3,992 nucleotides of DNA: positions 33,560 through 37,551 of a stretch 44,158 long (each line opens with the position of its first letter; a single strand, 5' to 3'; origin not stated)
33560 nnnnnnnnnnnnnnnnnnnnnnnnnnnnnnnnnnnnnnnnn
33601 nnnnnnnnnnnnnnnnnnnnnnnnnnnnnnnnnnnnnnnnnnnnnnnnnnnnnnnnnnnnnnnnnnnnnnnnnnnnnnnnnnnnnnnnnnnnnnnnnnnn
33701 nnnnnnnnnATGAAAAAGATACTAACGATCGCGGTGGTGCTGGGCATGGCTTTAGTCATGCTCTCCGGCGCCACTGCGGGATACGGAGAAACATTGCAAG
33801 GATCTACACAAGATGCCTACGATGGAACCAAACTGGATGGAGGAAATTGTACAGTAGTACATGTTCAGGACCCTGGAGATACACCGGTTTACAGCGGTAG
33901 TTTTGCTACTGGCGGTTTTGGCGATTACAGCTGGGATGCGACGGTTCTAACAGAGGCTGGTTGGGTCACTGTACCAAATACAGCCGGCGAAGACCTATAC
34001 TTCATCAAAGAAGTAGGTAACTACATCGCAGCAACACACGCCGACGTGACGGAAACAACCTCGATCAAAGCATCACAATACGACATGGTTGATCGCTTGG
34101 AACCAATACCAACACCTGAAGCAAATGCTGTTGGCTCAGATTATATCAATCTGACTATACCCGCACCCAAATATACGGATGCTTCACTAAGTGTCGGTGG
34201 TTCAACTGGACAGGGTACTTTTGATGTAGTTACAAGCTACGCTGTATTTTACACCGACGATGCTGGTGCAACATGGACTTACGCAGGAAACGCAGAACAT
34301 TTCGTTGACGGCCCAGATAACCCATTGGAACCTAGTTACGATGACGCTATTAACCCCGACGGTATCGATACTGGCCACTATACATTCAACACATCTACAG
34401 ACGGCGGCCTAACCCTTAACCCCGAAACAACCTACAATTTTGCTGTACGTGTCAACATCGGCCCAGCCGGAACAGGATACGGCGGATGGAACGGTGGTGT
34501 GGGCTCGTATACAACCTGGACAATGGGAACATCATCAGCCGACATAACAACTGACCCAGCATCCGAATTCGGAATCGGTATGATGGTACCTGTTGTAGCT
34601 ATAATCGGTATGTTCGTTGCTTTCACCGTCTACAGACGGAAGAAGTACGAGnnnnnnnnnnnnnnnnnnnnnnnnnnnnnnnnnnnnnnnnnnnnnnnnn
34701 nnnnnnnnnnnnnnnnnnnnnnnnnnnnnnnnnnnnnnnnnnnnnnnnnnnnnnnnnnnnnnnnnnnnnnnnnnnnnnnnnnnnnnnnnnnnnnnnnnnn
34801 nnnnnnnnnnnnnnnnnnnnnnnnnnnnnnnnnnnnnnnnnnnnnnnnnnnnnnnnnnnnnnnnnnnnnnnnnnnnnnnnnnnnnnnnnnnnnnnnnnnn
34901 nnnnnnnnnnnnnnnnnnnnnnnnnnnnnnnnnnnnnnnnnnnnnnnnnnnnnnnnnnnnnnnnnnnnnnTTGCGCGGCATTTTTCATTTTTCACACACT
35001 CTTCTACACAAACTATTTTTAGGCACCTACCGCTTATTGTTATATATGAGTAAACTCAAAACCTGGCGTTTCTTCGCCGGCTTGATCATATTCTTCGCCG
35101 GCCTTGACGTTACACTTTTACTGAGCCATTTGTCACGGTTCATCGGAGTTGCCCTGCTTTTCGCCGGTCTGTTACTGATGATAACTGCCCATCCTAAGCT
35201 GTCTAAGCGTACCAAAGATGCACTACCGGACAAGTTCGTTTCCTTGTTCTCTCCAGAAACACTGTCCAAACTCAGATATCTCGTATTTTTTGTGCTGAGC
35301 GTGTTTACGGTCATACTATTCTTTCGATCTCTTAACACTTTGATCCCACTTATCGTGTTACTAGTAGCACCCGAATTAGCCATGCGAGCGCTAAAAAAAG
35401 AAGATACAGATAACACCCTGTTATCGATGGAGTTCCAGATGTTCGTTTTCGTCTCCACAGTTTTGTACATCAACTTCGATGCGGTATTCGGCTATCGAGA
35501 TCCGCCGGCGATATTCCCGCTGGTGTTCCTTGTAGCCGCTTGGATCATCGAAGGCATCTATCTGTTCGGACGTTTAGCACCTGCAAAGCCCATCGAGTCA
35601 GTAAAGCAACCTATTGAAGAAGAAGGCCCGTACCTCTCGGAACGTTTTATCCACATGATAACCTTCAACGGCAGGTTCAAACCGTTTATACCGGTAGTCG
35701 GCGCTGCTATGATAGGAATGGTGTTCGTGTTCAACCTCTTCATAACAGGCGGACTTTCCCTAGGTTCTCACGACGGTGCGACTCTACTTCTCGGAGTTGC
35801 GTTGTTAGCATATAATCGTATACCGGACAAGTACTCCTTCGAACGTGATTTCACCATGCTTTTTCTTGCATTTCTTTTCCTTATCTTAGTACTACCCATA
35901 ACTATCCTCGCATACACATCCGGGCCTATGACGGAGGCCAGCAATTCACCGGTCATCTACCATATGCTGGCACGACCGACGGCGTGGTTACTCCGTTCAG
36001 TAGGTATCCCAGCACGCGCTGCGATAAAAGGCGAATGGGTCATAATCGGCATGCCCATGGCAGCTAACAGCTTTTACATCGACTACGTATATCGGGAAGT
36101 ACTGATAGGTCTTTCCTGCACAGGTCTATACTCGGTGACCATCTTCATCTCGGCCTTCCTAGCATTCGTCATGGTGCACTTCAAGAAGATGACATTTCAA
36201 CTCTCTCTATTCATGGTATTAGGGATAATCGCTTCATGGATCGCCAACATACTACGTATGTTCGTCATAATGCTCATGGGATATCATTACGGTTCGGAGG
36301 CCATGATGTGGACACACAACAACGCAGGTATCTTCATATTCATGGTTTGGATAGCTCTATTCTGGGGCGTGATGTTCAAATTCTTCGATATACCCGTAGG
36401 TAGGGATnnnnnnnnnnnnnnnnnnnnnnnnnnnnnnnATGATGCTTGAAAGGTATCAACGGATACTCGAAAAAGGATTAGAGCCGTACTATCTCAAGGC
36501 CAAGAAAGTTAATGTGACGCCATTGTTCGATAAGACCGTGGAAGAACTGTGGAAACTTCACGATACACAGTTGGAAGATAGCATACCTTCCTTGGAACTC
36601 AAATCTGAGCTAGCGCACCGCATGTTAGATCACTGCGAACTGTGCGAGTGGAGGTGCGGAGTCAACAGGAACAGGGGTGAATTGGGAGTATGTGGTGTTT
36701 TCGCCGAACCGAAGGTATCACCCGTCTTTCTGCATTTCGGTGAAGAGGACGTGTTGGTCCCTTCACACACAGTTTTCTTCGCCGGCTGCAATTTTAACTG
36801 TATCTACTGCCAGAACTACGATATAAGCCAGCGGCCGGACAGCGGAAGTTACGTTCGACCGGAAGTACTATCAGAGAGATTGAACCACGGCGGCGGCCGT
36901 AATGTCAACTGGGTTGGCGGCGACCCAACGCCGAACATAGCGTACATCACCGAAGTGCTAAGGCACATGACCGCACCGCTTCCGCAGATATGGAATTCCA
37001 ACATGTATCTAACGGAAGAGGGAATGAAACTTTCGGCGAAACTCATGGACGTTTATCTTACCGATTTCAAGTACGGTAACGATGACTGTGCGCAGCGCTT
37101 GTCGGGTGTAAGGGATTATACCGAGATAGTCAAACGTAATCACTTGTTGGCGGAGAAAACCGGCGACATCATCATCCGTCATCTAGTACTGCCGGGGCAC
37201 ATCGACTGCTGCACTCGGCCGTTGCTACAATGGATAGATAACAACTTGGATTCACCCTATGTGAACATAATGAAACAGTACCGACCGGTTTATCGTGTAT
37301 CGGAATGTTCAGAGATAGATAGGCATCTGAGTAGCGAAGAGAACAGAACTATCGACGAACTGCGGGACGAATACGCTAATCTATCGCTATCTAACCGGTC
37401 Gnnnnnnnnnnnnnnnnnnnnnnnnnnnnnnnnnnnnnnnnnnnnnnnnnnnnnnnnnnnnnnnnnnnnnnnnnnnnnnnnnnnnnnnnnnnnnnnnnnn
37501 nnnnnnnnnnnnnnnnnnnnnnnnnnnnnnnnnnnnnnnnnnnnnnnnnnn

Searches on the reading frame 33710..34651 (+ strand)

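Call 3: search_protein_families(library=pfam, proteins=[window:33710-34651:+], max_evalue=1)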
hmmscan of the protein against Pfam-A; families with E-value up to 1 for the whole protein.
window:33710-34651:+ (314 aa): 1 family
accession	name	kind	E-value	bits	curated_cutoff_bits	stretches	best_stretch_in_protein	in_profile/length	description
PF02012.26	BNR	-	0.058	13.8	27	1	180-190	1-11/12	BNR/Asp-box repeat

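Call 4: search_protein_families(library=ncbifam, proteins=[window:33710-34651:+], max_evalue=1)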
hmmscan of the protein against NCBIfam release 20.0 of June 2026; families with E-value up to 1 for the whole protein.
window:33710-34651:+ (314 aa): 0 families

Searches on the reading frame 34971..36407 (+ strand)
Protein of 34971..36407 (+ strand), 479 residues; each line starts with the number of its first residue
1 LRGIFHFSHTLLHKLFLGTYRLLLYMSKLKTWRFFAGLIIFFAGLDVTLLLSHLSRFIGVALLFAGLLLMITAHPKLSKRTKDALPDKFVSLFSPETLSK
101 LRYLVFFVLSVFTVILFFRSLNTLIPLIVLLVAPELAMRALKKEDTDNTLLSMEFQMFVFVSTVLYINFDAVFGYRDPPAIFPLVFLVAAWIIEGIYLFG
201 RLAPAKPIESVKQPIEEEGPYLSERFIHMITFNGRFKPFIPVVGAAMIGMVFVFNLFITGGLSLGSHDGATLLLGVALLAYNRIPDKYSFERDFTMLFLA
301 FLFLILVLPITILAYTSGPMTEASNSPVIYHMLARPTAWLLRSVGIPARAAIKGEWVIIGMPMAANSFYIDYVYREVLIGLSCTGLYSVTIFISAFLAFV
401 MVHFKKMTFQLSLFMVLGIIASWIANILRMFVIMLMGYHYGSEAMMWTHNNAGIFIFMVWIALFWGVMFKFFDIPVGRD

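Call 3: search_protein_families(library=pfam, proteins=[window:34971-36407:+], max_evalue=1)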
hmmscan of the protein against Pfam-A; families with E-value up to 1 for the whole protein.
window:34971-36407:+ (479 aa): 1 family
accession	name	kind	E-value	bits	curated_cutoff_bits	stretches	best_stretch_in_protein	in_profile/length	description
PF09721.15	Exosortase_EpsH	-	6.4e-11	42.6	25.7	1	271-468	84-251/254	Transmembrane exosortase (Exosortase_EpsH)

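Call 4: search_protein_families(library=ncbifam, proteins=[window:34971-36407:+], max_evalue=1)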
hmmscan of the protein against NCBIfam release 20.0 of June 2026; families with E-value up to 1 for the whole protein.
window:34971-36407:+ (479 aa): 10 families
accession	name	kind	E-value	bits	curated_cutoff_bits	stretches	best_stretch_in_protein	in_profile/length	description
TIGR04178.1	exo_archaeo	signature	1.8e-13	50.6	23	1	378-468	2-92/97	exosortase/archaeosortase family protein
TIGR03762.1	archaeo_artC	exception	1.7e-12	47.8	100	1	242-467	63-271/274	archaeosortase C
NF035943.2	exosort_XrtV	exception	5.1e-09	35.8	313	1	287-466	76-261/270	exosortase V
TIGR02602.1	8TM_EpsH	subfamily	7.3e-07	28.9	105.55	1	299-467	64-236/241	exosortase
TIGR03113.1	exosort_XrtB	exception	1.4e-05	24.9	275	1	358-466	150-259/268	exosortase B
NF046081.1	exosort_XrtX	exception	0.00011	22.2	170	1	312-472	19-162/168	exosortase X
TIGR03110.1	exosort_Gpos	exception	0.00091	19.2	102.75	1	377-468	88-176/187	exosortase family protein XrtG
NF033464.1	cyanoexo_CrtC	exception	0.0021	17.7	225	1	352-459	154-262/278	cyanoexosortase C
NF012138.0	exosort_XrtR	exception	0.0029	17.7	150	1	360-469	47-153/160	exosortase R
NF033770.1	exosort_XrtT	exception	0.0068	15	250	1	372-435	164-226/472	exosortase T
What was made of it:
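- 34971..36410 (+): Archaeosortase-family membrane protein between A and B. ArtC model at 47.8 bits, below its cut-off of 100 (call 4).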

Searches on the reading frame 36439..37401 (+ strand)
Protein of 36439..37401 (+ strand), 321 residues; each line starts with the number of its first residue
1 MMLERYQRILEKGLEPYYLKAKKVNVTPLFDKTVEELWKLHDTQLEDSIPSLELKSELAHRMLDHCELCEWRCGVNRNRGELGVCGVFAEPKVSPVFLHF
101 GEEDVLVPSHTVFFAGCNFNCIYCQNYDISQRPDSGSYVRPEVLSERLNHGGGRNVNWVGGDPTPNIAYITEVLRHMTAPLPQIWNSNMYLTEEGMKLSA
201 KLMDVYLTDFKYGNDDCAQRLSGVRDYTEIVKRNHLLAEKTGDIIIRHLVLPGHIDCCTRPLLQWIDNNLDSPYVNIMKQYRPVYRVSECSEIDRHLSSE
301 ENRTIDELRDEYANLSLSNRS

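Call 53: search_protein_families(library=pfam, proteins=[window:36439-37401:+], max_evalue=0.00001)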
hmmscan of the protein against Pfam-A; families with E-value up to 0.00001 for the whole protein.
window:36439-37401:+ (321 aa): 2 families
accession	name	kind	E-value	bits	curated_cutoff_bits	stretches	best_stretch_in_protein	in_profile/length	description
PF04055.27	Radical_SAM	-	8.3e-14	52.5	29.5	1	112-265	2-165/166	Radical SAM superfamily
PF13353.11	Fer4_12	-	3e-09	37.7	22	1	111-205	9-111/137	4Fe-4S single cluster domain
